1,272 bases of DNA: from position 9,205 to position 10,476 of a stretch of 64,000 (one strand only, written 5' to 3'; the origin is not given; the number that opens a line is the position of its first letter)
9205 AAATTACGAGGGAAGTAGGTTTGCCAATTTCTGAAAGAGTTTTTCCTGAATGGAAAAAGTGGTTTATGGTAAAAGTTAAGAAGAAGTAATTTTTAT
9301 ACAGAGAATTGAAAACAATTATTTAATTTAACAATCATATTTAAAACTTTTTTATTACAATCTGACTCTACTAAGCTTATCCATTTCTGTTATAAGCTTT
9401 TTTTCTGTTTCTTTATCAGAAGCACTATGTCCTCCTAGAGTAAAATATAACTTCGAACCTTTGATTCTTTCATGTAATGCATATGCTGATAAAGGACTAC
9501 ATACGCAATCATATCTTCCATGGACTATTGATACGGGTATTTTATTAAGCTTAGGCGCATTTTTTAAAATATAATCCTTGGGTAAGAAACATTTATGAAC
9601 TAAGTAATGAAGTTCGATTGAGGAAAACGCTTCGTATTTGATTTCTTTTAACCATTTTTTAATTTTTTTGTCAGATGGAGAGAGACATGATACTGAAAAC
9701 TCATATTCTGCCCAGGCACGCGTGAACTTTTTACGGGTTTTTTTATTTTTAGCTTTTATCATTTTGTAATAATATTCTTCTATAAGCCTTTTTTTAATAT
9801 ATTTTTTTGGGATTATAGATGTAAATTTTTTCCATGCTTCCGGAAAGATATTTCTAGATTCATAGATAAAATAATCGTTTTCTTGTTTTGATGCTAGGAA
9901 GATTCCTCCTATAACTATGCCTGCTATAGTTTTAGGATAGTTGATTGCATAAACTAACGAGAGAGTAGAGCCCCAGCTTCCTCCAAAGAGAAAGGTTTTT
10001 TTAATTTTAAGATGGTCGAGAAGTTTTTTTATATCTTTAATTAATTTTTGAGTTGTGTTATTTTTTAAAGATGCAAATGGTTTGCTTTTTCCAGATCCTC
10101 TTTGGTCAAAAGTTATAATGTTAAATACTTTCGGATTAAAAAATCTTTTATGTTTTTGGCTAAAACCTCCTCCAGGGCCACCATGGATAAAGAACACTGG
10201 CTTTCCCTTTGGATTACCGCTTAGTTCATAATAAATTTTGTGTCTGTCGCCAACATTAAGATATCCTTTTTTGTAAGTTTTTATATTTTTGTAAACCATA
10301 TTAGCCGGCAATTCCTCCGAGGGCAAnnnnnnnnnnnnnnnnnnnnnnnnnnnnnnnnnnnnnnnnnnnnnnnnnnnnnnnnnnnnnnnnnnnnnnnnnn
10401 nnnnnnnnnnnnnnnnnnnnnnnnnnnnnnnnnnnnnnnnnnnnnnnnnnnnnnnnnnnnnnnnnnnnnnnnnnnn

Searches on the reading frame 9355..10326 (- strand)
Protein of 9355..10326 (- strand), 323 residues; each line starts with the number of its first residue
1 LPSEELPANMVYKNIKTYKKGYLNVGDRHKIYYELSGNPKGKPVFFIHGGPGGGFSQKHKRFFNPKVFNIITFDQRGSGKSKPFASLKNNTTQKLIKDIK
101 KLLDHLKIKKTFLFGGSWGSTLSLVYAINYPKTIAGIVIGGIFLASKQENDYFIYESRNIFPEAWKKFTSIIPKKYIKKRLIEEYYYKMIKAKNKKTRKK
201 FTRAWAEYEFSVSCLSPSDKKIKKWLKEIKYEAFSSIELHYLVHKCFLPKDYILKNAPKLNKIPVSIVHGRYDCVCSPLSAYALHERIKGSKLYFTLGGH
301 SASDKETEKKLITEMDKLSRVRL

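Call 65: search_protein_families(library=pfam, proteins=[window:9355-10326:-], max_evalue=0.01)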
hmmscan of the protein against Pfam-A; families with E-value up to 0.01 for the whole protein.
window:9355-10326:- (323 aa): 4 families
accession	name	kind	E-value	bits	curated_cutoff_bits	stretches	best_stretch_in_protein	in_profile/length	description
PF00561.26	Abhydrolase_1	-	4.6e-22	79.3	25.8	1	42-168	1-127/245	alpha/beta hydrolase fold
PF12146.15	Hydrolase_4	-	2.5e-14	53.6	27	1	57-182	21-139/239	Serine aminopeptidase, S33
PF02230.22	Abhydrolase_2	-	1.8e-06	28.4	23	1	63-149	62-145/217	Phospholipase/Carboxylesterase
PF03096.20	Ndr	-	0.00025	20.3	23.3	1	90-153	80-143/283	Ndr family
